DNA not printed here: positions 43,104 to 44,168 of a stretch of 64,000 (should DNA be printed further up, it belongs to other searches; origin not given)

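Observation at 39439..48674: CUT1 ABC sugar operon with a PhyH oxygenase and a Gfo/Idh/MocA dehydrogenase inserted between the permeases and the ATPase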

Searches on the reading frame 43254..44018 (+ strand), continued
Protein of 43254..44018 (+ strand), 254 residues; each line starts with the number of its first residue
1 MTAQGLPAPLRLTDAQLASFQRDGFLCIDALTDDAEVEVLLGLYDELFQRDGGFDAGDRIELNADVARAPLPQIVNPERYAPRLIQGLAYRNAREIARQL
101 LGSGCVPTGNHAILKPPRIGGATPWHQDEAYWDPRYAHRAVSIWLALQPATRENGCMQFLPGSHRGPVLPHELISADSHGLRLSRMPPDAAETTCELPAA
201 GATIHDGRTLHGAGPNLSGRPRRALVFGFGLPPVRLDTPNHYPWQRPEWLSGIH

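Call 18: find_related_loci(query=A1, collection=genome_contigs, flank=10000)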
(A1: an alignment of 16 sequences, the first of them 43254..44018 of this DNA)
Query A1 (254 aa) in genome_contigs; peptide patterns used: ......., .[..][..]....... (x = any residue, [..] = any of these).
600 stretches matched a pattern (row limit reached: there are more); 589 encode a relative of the query (tblastn E <= 1e-3); the best 80 are kept; 80 distinct loci.
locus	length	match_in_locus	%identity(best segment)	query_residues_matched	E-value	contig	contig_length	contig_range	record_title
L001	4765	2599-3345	86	1-249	1e-144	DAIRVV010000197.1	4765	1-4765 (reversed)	MAG TPA_asm: Steroidobacteraceae bacterium isolate CTOTU39254 NODE_3411_length_4765_cov_8.125265, whole genome shotgun s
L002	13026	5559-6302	85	5-252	3e-138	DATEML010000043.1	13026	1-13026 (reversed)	MAG TPA_asm: Steroidobacteraceae bacterium isolate SMAG_U8941 k141_1844814, whole genome shotgun sequence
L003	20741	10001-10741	83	4-249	2e-137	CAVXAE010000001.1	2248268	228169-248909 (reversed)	MAG: uncultured Gammaproteobacteria bacterium isolate MFD01275.bin.2.50 genome assembly, contig: contig_11436, whole gen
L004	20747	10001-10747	81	2-250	5e-135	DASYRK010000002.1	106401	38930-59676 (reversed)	MAG TPA_asm: Steroidobacteraceae bacterium isolate SMAG_U4509 k141_1457015, whole genome shotgun sequence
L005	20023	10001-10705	83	15-249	9e-130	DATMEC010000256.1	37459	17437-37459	MAG TPA_asm: Steroidobacteraceae bacterium isolate SMAG_U13425 k141_960130, whole genome shotgun sequence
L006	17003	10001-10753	70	1-251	2e-118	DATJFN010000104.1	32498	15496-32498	MAG TPA_asm: Steroidobacteraceae bacterium isolate SMAG_U15461 k141_7059948, whole genome shotgun sequence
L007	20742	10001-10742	76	8-254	8e-117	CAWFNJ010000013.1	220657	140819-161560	MAG: uncultured Gammaproteobacteria bacterium isolate MFD06229.bin.2.191 genome assembly, contig: contig_60658, whole ge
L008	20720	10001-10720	82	11-250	1e-132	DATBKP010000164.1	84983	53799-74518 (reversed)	MAG TPA_asm: Steroidobacteraceae bacterium isolate SMAG_U3949 k141_2066931, whole genome shotgun sequence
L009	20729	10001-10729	56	10-251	2e-82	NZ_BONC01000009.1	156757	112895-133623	Asanoa iriomotensis strain NBRC 100142 sequence009, whole genome shotgun sequence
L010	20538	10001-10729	56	8-249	5e-81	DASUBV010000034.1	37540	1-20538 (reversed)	MAG TPA_asm: Streptosporangiaceae bacterium isolate SMAG_U2530 k141_832142, whole genome shotgun sequence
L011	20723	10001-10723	55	10-249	8e-80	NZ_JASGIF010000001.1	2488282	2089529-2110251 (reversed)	MAG: Nocardioides sp. isolate 5N275 JMF-2111-06-0005.ont.bin.275_0, whole genome shotgun sequence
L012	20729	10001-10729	54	10-251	7e-79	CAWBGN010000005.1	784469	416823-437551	MAG: uncultured Actinomycetota bacterium isolate MFD06742.bin.2.191 genome assembly, contig: contig_16921, whole genome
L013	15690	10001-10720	58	12-251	1e-84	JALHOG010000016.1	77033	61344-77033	MAG: Ilumatobacteraceae bacterium isolate bin.116 c_000000001886, whole genome shotgun sequence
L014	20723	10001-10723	54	10-249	9e-77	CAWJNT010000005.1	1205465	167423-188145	MAG: uncultured Actinomycetota bacterium isolate MFD02840.bin.1.77 genome assembly, contig: contig_40229, whole genome s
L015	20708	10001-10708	51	12-246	4e-76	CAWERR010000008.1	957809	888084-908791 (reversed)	MAG: uncultured Actinomycetota bacterium isolate MFD04935.bin.2.80 genome assembly, contig: contig_5159, whole genome sh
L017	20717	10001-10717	53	10-249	1e-74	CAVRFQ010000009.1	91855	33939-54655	MAG: uncultured Solirubrobacteraceae bacterium isolate MFD04935.bin.2.154 genome assembly, contig: contig_21093, whole g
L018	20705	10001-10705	53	12-251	6e-74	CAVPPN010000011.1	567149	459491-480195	MAG: uncultured Actinomycetota bacterium isolate MFD09848.bin.1.29 genome assembly, contig: contig_7036, whole genome sh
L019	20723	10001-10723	52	8-249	1e-73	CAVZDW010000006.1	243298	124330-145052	MAG: uncultured Solirubrobacteraceae bacterium isolate MFD06742.bin.2.117 genome assembly, contig: contig_25615, whole g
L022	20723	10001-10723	52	1-246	6e-72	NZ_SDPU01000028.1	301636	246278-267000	Nocardioides iriomotensis strain NBRC 105384 contig28, whole genome shotgun sequence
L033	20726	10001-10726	48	10-245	2e-67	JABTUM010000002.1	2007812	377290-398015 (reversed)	MAG: Planctomycetota bacterium isolate H5_PLA8 seq002, whole genome shotgun sequence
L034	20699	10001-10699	53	10-246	6e-67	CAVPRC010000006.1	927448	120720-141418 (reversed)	MAG: uncultured Actinomycetota bacterium isolate MFD00392.bin.1.422 genome assembly, contig: contig_24087, whole genome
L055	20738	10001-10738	49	7-246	9e-65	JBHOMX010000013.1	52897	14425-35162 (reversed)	MAG: Candidatus Brachytrichaceae bacterium NZ_4S206 k127_3247804, whole genome shotgun sequence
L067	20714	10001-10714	48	12-244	3e-63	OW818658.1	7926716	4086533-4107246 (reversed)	metagenome genome assembly, chromosome: 1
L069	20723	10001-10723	46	9-246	7e-63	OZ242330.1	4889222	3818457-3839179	MAG: Caldilineaceae bacterium isolate d9009aa5-1954-4f54-bde5-0ade857ce04c genome assembly, chromosome: 1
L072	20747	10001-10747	45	5-246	1e-62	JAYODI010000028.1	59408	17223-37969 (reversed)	MAG: Candidatus Latescibacterota bacterium isolate 139553_S155_metabat_bins_2.tsv.104 NODE_665_length_59408_cov_7.361448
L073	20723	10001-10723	46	9-246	1e-62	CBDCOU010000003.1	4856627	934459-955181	MAG: Caldilineaceae bacterium isolate 0823537f-3fa6-4916-8707-89ce61c7f738 genome assembly, contig: contig_3, whole geno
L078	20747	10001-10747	46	10-249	2e-62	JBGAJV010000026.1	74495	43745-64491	MAG: Anaerolineales bacterium isolate MAG_AAO_H125.59 AAOH125-59_opera_contig_1142, whole genome shotgun sequence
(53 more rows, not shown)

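Call 26: find_encoding_contigs(protein=P0115, flank=10000, max_places=2)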
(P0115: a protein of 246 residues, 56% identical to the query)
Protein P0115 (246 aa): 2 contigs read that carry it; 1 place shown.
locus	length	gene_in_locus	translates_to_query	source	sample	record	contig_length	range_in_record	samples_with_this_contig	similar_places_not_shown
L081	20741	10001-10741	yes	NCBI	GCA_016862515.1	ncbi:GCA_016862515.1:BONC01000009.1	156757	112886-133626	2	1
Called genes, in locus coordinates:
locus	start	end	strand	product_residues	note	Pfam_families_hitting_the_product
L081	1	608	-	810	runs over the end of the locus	PF02838:Glyco_hydro_20b, PF00728:Glyco_hydro_20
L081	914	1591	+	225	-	-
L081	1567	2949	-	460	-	-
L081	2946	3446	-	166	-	PF04542:Sigma70_r2, PF08281:Sigma70_r4_2, PF04545:Sigma70_r4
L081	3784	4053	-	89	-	-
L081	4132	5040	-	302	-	PF12852:Cupin_6 (faint), PF07883:Cupin_2 (weak)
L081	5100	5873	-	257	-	PF00392:GntR, PF13545:HTH_Crp_2 (faint), PF08279:HTH_11 (weak), PF07702:UTRA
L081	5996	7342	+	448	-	PF01547:SBP_bac_1, PF13416:SBP_bac_8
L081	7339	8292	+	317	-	PF00528:BPD_transp_1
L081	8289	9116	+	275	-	PF00528:BPD_transp_1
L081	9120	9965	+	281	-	PF00165:HTH_AraC (weak), PF12833:HTH_18, PF00165:HTH_AraC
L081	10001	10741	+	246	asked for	PF05721:PhyH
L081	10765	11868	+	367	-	PF01408:GFO_IDH_MocA, PF22725:GFO_IDH_MocA_C3, PF02894:GFO_IDH_MocA_C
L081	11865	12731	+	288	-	PF00480:ROK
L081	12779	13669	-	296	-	-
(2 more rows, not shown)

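Call 27: find_encoding_contigs(protein=P0107, flank=10000, max_places=2)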
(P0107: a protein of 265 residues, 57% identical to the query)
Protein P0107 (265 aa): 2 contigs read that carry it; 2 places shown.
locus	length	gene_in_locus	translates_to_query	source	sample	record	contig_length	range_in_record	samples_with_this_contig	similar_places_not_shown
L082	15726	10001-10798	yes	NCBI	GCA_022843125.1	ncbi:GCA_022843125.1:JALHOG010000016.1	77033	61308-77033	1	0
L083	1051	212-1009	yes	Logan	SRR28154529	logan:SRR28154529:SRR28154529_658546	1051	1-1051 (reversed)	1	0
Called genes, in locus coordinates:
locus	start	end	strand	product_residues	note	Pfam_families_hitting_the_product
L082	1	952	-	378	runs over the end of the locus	PF04909:Amidohydro_2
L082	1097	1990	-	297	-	PF00106:adh_short, PF01370:Epimerase (weak), PF08659:KR, PF13561:adh_short_C2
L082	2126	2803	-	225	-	PF11136:DUF2889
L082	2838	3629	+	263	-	PF00378:ECH_1, PF16113:ECH_2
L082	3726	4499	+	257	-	PF13622:4HBT_3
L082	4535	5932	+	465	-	PF00501:AMP-binding, PF13193:AMP-binding_C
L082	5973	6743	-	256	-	PF00392:GntR, PF13545:HTH_Crp_2 (faint), PF08279:HTH_11 (weak), PF07702:UTRA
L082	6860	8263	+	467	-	PF01547:SBP_bac_1, PF13416:SBP_bac_8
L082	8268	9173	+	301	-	PF00528:BPD_transp_1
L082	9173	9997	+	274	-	PF00528:BPD_transp_1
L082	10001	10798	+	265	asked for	PF05721:PhyH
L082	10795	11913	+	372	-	PF01408:GFO_IDH_MocA, PF22725:GFO_IDH_MocA_C3, PF02894:GFO_IDH_MocA_C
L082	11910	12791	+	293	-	PF07883:Cupin_2 (weak)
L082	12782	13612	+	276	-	PF00480:ROK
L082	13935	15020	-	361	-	PF13407:Peripla_BP_4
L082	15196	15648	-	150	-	PF12973:Cupin_7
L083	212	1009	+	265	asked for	PF05721:PhyH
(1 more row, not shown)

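Call 30: search_protein_families(library=pfam, proteins=[L014:9039-9920:+, L011:11905-13350:+, L073:6802-8184:-, L018:4661-7162:+, L069:13002-14096:-, L067:7638-8666:-, L015:5138-6607:+, L034:14770-16215:-, L033:13747-14460:-, L072:12650-13684:-], max_evalue=0.00001)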
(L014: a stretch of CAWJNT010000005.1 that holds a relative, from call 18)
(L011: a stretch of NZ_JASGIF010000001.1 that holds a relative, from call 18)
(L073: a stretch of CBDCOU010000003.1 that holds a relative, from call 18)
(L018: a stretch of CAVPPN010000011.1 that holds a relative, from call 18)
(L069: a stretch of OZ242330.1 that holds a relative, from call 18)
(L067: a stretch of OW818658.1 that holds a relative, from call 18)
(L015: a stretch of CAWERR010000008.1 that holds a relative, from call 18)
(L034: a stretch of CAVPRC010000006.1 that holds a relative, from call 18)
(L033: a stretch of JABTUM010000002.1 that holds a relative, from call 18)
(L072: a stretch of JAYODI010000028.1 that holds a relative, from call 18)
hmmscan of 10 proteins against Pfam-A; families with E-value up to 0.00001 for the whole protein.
L014:9039-9920:+ (293 aa): 2 families
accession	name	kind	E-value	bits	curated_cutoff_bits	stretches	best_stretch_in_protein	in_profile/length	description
PF12833.13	HTH_18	-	1.6e-26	92.8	33.6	1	189-268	1-80/80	Helix-turn-helix domain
PF00165.29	HTH_AraC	-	1.6e-15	57.3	26.6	1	231-266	7-41/42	Bacterial regulatory helix-turn-helix proteins, AraC family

L011:11905-13350:+ (481 aa): 1 family
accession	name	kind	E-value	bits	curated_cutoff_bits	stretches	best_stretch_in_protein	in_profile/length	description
PF00232.24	Glyco_hydro_1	-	9.5e-156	519.2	22.6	1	13-478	4-452/453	Glycosyl hydrolase family 1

L073:6802-8184:- (460 aa): 3 families
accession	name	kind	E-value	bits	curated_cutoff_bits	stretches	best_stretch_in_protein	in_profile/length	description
PF00884.28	Sulfatase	-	4.3e-51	174.4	25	1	11-351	1-300/301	Sulfatase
PF16347.10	SGSH_C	-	2e-14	54.4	29.3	1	301-449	1-153/154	N-sulphoglucosamine sulphohydrolase, C-terminal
PF01663.27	Phosphodiest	-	2.1e-06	28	23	0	261-299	184-222/342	Type I phosphodiesterase / nucleotide pyrophosphatase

L018:4661-7162:+ (833 aa): 2 families
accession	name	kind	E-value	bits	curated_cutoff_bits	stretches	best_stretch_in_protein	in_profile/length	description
PF01301.25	Glyco_hydro_35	-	1.8e-36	126.8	27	1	26-195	2-153/319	Glycosyl hydrolases family 35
PF22369.2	GLMA_2nd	-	6.4e-14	52.3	27.7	1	544-606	49-111/138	GLMA-like, second domain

L069:13002-14096:- (364 aa): 4 families
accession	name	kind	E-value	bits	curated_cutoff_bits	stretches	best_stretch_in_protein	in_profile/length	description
PF06071.19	YchF-GTPase_C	-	5e-30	103.9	27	1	280-363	1-84/84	Protein of unknown function (DUF933)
PF01926.29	MMR_HSR1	-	1.4e-18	67.5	21.9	1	5-106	2-84/113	50S ribosome-binding GTPase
PF02824.27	TGS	-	8.4e-07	29.4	22.2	1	284-329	4-42/60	TGS domain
PF02421.24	FeoB_N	-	9.1e-06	25.7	27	0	4-60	2-56/156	Ferrous iron transport protein B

L067:7638-8666:- (342 aa): 2 families
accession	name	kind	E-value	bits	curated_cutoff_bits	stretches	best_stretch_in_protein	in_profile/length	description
PF07596.16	SBP_bac_10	-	4e-11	43.9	23.3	1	50-95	2-45/268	Protein of unknown function (DUF1559)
PF07963.17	N_methyl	-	8.7e-09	35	21.2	1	20-45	2-27/27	Prokaryotic N-terminal methylation motif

L015:5138-6607:+ (489 aa): 3 families
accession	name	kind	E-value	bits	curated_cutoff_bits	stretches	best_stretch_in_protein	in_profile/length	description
PF02518.31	HATPase_c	-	2.2e-23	83.3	26.4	1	376-486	2-109/111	Histidine kinase-, DNA gyrase B-, and HSP90-like ATPase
PF00512.31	HisKA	-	8.3e-12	45.4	26.9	1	269-332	2-65/66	His Kinase A (phospho-acceptor) domain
PF00672.30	HAMP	-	3.6e-09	37.2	25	1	211-263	1-52/53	HAMP domain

L034:14770-16215:- (481 aa): 1 family
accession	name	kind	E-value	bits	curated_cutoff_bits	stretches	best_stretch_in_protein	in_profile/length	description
PF00171.27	Aldedh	-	2.9e-157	524.3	23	1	19-473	5-461/461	Aldehyde dehydrogenase family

L033:13747-14460:- (237 aa): 2 families
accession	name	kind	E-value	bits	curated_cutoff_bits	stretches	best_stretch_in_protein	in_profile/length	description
PF00072.30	Response_reg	-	2.6e-31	108.5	30.2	1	12-122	1-111/111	Response regulator receiver domain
PF00486.34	Trans_reg_C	-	1.3e-17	64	26.2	1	157-231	2-76/77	Transcriptional regulatory protein, C terminal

L072:12650-13684:- (344 aa): 9 families
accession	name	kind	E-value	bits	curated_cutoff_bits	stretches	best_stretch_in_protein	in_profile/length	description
PF01370.27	Epimerase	-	2.4e-32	112.7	20.9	1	3-258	1-232/240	NAD dependent epimerase/dehydratase family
PF16363.11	GDP_Man_Dehyd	-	2e-23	83.9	27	1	4-165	1-177/332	GDP-mannose 4,6 dehydratase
PF05368.20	NmrA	-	9.9e-16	58.6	27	1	2-71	4-75/298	NmrA-like family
PF13460.12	NAD_binding_10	-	1.1e-13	51.9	27.2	1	7-118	1-102/184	NAD(P)H-binding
PF01073.25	3Beta_HSD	-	1.3e-11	44.5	22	1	4-154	1-159/280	3-beta hydroxysteroid dehydrogenase/isomerase family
PF04321.23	RmlD_sub_bind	-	3.7e-10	39.8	27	1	1-159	1-143/287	RmlD substrate binding domain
PF07993.18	NAD_binding_4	-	6.1e-10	39.1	20.1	1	5-164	1-200/258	Male sterility protein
PF00106.31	adh_short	-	1.1e-06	28.8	26.6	1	2-68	2-73/195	short chain dehydrogenase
PF03435.24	Sacchrp_dh_NADP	-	1.6e-06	28.9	25.1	1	3-76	1-79/129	Saccharopine dehydrogenase NADP binding domain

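Call 35: search_solved_structures(query=L018:4661-7162:+, max_evalue=0.00001)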
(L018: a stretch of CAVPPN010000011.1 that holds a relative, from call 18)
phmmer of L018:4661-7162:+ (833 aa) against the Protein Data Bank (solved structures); distinct sequences matched with E-value up to 0.00001: 27.
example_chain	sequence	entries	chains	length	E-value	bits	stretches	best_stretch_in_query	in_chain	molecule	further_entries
5gsm_A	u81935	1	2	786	4.7e-45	157.1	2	19-206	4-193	Exo-beta-D-glucosaminidase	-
5gsl_A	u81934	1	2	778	3.7e-42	147.5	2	27-206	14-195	778aa long hypothetical beta-galactosidase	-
7vkw_A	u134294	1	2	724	4.3e-41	144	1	26-598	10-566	beta-1,2-glucosyltransferase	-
7vkx_A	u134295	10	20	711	4.8e-41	143.8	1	27-598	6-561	beta-1,2-glucosyltransferase | Beta-galactosidase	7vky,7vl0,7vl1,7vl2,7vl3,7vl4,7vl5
7x87_A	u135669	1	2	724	1.1e-40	142.6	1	26-598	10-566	Beta-galactosidase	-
7vkz_A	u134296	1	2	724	4e-40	140.8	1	26-598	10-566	beta-1,2-glucosyltransferase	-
8oug_A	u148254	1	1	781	3.9e-38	134.2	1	24-193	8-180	Beta-galactosidase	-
6jow_A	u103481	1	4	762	1.4e-37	132.4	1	35-194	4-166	Beta-galactosidase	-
8h25_A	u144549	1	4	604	4.4e-26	94.4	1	26-194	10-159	Beta-galactosidase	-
7kdv_A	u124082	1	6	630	1.8e-25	92.4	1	21-194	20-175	Beta-galactosidase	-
3wez_A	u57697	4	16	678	3.7e-23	84.7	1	18-194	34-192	Beta-galactosidase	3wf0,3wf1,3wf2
3thc_A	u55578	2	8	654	3.9e-23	84.6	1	18-194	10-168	Beta-galactosidase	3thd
3wf3_A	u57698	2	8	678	7e-23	83.8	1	18-194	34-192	Beta-galactosidase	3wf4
8uid_A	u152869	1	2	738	3.1e-19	71.7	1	35-172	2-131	Beta-galactosidase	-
8qqh_AAA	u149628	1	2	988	6.1e-19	70.7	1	35-172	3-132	Beta-galactosidase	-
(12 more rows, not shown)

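Call 38: search_protein_families(library=pfam, proteins=[L055:6545-7999:+, L022:3864-4865:-, L034:1880-3556:-, L022:1044-2039:-, L017:9048-9917:-, L019:13224-15440:+, L055:1219-2232:+, L055:3300-5528:+, L055:5567-6469:+, L014:13382-14671:-], max_evalue=0.00001)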
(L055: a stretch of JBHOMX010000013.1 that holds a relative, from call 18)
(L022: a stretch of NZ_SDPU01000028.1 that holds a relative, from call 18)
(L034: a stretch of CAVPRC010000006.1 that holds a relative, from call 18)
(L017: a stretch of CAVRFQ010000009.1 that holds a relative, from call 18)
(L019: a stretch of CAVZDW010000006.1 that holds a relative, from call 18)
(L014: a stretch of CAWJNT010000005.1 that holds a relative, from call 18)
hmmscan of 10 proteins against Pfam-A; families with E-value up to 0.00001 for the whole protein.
L055:6545-7999:+ (484 aa): 1 family
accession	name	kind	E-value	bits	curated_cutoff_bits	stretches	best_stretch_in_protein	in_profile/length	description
PF01547.30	SBP_bac_1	-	1.5e-23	84.7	26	1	82-379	13-300/307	Bacterial extracellular solute-binding protein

L022:3864-4865:- (333 aa): 4 families
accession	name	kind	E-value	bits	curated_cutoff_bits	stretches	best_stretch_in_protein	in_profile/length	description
PF13377.12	Peripla_BP_3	-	9.5e-30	104.3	26.5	1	171-325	4-167/167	Periplasmic binding protein-like domain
PF00532.27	Peripla_BP_1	-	5.3e-18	65.9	22.2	1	65-293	3-247/281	Periplasmic binding proteins and sugar binding domain of LacI family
PF00356.27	LacI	-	1.7e-13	50.5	27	1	9-52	3-46/46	Bacterial regulatory proteins, lacI family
PF13407.12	Peripla_BP_4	-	1.1e-06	28.8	35.1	1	67-300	2-248/258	Periplasmic binding protein domain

L034:1880-3556:- (558 aa): 1 family
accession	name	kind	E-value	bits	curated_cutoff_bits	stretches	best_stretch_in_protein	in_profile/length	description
PF00496.27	SBP_bac_5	-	7.5e-62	210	32.4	1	88-458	3-363/368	Bacterial extracellular solute-binding proteins, family 5 Middle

L022:1044-2039:- (331 aa): 1 family
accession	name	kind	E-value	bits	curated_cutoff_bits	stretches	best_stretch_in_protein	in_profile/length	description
PF00528.27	BPD_transp_1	-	1e-43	149.7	26.4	1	120-327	1-184/184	Binding-protein-dependent transport system inner membrane component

L017:9048-9917:- (289 aa): 0 families

L019:13224-15440:+ (738 aa): 4 families
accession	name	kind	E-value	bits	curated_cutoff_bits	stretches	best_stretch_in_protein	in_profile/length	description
PF22019.2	GlgB_N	-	1.3e-31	109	27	1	7-97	3-94/94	alpha-1,4-glucan branching enzyme GlgB, N-terminal domain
PF02922.24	CBM_48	-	2.2e-26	92.4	22.4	1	122-205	1-83/83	Carbohydrate-binding module 48 (Isoamylase N-terminal domain)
PF02806.24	Alpha-amylase_C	-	2.8e-22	79.3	21.2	1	628-726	1-94/95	Alpha amylase, C-terminal all-beta domain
PF00128.31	Alpha-amylase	-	6.3e-15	55.8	22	1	277-344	27-93/446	Alpha amylase, catalytic domain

L055:1219-2232:+ (337 aa): 1 family
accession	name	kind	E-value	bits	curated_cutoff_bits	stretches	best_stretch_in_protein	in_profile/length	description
PF02574.22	S-methyl_trans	-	5e-69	233.8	22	1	26-301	2-283/283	Homocysteine S-methyltransferase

L055:3300-5528:+ (742 aa): 2 families
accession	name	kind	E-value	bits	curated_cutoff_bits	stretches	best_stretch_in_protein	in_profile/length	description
PF00384.28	Molybdopterin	-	9.7e-44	150.3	24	1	113-555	1-353/353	Molybdopterin oxidoreductase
PF01568.27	Molydop_binding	-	3.2e-14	53.3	26.8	1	637-730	6-108/110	Molydopterin dinucleotide binding domain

L055:5567-6469:+ (300 aa): 1 family
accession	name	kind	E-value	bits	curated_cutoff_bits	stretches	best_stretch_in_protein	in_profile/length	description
PF02634.21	FdhD-NarQ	-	3e-62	210.9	27.2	1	29-294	2-236/237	FdhD/NarQ family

L014:13382-14671:- (429 aa): 2 families
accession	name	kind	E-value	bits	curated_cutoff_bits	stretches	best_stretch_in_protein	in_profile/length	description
PF17392.7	Urocanase_C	-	3.8e-95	317.3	23.6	1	224-418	1-195/196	Urocanase C-terminal domain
PF01175.24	Urocanase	-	1e-86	290.4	23.2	1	14-221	1-209/209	Urocanase Rossmann-like domain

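Call 53: search_protein_families(library=pfam, alignment_id=A3, max_evalue=0.00001)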
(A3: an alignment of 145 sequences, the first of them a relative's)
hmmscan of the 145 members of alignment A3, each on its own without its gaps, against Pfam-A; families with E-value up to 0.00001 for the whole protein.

A. member 1, L020:6166-8439:- (757 aa): 2 families
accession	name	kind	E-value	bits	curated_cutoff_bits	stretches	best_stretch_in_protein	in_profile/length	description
PF00814.31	TsaD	-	7.1e-90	301.7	24.8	1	439-721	3-263/264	tRNA N6-adenosine threonylcarbamoyltransferase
PF22521.2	HypF_C_2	-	4.8e-06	27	27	1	632-717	152-236/241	Carbamoyltransferase, Kae1-like Domain, second subdomain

B. families by the number of members that match (of 145 scanned): 196 families (the first 25 are shown)
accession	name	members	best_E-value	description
PF00165.29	HTH_AraC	12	5.2e-24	Bacterial regulatory helix-turn-helix proteins, AraC family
PF12833.13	HTH_18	12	1.4e-23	Helix-turn-helix domain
PF02311.25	AraC_binding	10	9.1e-14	AraC-like ligand binding domain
PF00528.27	BPD_transp_1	7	5.3e-17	Binding-protein-dependent transport system inner membrane component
PF07883.17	Cupin_2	6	8.4e-11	Cupin domain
PF01547.30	SBP_bac_1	4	5.8e-29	Bacterial extracellular solute-binding protein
PF13416.11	SBP_bac_8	4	5.3e-25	Bacterial extracellular solute-binding protein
PF00884.28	Sulfatase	3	1.8e-60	Sulfatase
PF00072.30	Response_reg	3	3.7e-32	Response regulator receiver domain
PF05721.19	PhyH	3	1.3e-26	Phytanoyl-CoA dioxygenase (PhyH)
PF01408.29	GFO_IDH_MocA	3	1.4e-26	Oxidoreductase family, NAD-binding Rossmann fold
PF22725.1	GFO_IDH_MocA_C3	3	2.9e-18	GFO/IDH/MocA C-terminal domain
PF16347.10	SGSH_C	3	7.3e-15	N-sulphoglucosamine sulphohydrolase, C-terminal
PF07596.16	SBP_bac_10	3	4e-11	Protein of unknown function (DUF1559)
PF00144.29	Beta-lactamase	2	6.1e-61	Beta-lactamase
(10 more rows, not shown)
